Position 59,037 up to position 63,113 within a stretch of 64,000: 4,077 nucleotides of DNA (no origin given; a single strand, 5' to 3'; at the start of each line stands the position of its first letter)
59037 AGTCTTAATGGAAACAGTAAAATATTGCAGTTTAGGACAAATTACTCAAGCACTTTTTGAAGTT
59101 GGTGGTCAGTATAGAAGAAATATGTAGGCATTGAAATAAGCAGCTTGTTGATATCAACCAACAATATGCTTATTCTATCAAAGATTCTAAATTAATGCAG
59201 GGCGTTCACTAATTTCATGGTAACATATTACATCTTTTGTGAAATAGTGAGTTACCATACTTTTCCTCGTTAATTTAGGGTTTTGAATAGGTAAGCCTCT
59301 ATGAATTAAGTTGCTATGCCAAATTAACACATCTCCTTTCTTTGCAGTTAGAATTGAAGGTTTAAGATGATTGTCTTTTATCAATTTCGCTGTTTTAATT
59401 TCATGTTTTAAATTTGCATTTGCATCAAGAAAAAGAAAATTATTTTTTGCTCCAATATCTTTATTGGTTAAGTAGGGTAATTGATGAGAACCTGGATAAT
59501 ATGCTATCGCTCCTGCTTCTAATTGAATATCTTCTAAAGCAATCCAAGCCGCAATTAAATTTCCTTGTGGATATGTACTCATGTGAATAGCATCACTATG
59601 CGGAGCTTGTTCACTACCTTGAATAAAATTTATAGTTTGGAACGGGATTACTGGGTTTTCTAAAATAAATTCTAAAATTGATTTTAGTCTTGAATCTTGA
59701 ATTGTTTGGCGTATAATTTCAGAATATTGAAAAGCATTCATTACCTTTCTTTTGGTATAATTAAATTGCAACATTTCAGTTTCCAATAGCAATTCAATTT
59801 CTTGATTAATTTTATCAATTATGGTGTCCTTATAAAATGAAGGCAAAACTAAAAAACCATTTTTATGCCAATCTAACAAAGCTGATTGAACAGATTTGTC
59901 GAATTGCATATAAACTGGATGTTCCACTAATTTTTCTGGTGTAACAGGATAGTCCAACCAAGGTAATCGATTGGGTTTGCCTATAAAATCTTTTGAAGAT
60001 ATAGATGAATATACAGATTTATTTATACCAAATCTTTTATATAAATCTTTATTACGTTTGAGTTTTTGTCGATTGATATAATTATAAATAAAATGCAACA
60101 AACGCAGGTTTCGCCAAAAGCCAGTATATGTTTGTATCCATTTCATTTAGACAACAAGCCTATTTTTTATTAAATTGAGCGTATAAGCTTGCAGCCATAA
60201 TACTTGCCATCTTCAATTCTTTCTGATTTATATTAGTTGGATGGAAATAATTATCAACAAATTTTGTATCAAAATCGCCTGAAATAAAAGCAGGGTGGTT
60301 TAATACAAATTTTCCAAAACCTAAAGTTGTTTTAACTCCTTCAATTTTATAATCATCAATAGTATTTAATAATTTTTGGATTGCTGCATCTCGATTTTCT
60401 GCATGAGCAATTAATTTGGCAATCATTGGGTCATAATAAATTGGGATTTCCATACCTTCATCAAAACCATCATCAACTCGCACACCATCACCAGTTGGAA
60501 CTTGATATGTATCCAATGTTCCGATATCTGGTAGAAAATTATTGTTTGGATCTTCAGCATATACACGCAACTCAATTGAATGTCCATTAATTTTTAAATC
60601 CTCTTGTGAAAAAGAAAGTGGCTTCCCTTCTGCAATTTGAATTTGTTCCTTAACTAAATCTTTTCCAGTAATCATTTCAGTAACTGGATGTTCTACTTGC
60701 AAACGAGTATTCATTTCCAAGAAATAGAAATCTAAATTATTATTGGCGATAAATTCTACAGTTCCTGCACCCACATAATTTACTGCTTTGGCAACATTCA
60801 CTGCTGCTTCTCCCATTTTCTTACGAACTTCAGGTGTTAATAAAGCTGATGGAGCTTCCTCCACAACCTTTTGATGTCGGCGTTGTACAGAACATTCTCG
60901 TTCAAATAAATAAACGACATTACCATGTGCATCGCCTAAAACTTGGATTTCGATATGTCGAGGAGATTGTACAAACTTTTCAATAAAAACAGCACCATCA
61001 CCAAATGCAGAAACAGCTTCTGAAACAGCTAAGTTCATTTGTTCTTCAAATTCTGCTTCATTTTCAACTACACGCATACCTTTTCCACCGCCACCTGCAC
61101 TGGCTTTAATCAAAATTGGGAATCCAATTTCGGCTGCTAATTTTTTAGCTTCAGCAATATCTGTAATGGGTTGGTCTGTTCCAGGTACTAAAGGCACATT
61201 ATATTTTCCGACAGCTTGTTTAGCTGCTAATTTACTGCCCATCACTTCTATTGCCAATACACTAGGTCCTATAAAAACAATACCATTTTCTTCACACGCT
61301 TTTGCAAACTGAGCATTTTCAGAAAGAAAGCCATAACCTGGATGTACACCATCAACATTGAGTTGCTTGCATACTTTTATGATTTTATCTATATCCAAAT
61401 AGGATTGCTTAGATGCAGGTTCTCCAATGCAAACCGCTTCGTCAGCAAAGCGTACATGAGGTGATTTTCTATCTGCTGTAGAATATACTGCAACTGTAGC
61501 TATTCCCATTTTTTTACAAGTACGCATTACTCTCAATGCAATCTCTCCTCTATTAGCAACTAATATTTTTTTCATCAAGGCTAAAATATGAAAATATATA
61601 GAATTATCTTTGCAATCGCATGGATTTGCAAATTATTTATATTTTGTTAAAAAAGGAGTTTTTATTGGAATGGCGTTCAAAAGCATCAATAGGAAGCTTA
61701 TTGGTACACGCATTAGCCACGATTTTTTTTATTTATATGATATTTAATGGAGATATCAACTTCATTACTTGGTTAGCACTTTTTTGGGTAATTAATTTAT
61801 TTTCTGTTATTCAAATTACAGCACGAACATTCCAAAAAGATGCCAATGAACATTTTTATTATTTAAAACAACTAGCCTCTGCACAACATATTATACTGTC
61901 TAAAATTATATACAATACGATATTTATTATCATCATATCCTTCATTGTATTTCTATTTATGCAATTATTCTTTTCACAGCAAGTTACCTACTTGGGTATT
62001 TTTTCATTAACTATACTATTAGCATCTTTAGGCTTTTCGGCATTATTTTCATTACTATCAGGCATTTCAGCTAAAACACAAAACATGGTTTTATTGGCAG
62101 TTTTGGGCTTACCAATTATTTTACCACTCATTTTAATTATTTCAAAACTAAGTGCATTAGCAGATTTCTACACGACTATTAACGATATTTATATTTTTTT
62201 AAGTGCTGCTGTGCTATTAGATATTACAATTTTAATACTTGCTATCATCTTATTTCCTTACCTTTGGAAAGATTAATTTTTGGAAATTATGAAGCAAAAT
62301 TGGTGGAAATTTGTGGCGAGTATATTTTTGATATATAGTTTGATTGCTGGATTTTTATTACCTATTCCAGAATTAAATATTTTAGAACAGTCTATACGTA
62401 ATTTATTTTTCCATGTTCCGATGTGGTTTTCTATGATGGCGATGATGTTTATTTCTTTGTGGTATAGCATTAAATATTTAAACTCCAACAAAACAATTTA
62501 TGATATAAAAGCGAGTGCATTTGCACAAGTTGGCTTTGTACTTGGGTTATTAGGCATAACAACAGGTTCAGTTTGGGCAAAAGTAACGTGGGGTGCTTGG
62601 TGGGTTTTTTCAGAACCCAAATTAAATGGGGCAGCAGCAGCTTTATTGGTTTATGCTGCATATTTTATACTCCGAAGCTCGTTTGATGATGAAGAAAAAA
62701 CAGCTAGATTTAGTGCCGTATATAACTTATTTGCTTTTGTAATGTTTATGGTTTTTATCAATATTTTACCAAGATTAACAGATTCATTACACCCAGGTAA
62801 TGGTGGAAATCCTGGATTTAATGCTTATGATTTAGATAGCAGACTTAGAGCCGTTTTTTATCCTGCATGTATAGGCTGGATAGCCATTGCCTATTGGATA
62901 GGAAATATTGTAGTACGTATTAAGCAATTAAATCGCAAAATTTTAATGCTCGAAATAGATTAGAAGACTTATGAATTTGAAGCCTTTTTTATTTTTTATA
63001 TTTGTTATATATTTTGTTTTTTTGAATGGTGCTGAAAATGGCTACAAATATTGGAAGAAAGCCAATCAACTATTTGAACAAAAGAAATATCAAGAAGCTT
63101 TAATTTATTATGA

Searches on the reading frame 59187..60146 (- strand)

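Call 48: search_protein_families(library=pfam, proteins=[window:59187-60146:-], max_evalue=0.001)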
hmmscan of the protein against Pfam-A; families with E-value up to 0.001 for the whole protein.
window:59187-60146:- (319 aa): 1 family
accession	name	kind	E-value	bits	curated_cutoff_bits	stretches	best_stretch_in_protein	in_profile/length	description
PF05721.19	PhyH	-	7.2e-24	85.7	22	1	93-295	1-212/213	Phytanoyl-CoA dioxygenase (PhyH)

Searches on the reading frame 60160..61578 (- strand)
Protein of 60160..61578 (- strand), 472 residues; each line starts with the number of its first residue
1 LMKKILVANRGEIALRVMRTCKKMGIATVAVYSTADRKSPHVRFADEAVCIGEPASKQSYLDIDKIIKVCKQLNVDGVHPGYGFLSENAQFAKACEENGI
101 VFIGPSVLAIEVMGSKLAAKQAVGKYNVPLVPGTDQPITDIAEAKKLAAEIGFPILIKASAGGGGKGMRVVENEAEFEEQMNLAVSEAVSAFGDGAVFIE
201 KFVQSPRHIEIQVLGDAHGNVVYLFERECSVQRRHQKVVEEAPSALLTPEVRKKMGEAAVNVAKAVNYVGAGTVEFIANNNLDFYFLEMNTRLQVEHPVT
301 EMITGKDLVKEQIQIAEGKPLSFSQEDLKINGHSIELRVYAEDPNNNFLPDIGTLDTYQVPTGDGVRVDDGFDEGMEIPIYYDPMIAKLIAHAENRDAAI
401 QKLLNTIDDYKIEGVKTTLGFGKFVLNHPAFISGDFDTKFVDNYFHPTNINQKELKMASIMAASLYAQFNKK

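Call 48: search_protein_families(library=pfam, proteins=[window:60160-61578:-], max_evalue=0.001)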
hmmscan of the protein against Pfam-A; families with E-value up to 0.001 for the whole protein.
window:60160-61578:- (472 aa): 7 families
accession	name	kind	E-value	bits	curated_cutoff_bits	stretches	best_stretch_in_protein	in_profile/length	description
PF02786.22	CPSase_L_D2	-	8.9e-82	274.1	19.8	1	116-322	2-209/211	Carbamoyl-phosphate synthase L chain, ATP binding domain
PF00289.28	Biotin_carb_N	-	4.4e-49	166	25.5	1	1-107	1-107/110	Biotin carboxylase, N-terminal domain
PF02785.25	Biotin_carb_C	-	1.8e-38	131.4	32.4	1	336-442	1-107/108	Biotin carboxylase C-terminal domain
PF07478.18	Dala_Dala_lig_C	-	1.3e-12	48.1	24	1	144-291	28-174/204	D-ala D-ala ligase C-terminus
PF02222.28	ATP-grasp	-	2.5e-12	47.2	27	1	138-280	16-151/179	ATP-grasp domain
PF02655.19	ATP-grasp_3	-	1.6e-05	25.5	23.2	1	151-294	30-158/160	ATP-grasp domain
PF01071.24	GARS_A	-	0.00031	21.1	27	1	114-205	1-91/194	Phosphoribosylglycinamide synthetase, ATP-grasp (A) domain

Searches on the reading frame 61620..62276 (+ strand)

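Call 48: search_protein_families(library=pfam, proteins=[window:61620-62276:+], max_evalue=0.001)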
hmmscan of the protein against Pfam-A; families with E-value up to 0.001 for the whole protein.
window:61620-62276:+ (218 aa): 1 family
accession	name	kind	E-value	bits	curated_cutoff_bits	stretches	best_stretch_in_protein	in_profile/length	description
PF01061.29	ABC2_membrane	-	8.1e-06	26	26.9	1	6-171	3-174/211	ABC-2 type transporter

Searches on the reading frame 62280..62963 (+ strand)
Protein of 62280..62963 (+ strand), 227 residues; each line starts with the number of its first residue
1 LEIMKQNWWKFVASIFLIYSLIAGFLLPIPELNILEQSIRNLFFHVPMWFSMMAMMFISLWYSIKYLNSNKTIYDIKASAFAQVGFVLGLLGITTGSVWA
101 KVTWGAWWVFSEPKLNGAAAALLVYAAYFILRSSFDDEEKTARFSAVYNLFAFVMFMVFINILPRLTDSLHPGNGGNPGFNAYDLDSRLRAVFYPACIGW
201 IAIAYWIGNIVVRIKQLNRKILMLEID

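Call 48: search_protein_families(library=pfam, proteins=[window:62280-62963:+], max_evalue=0.001)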
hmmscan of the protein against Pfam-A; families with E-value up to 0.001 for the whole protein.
window:62280-62963:+ (227 aa): 1 family
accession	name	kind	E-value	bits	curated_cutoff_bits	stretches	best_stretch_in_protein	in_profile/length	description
PF01578.25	Cytochrom_C_asm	-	1e-17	64.9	29.9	1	11-157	33-198/212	Cytochrome C assembly protein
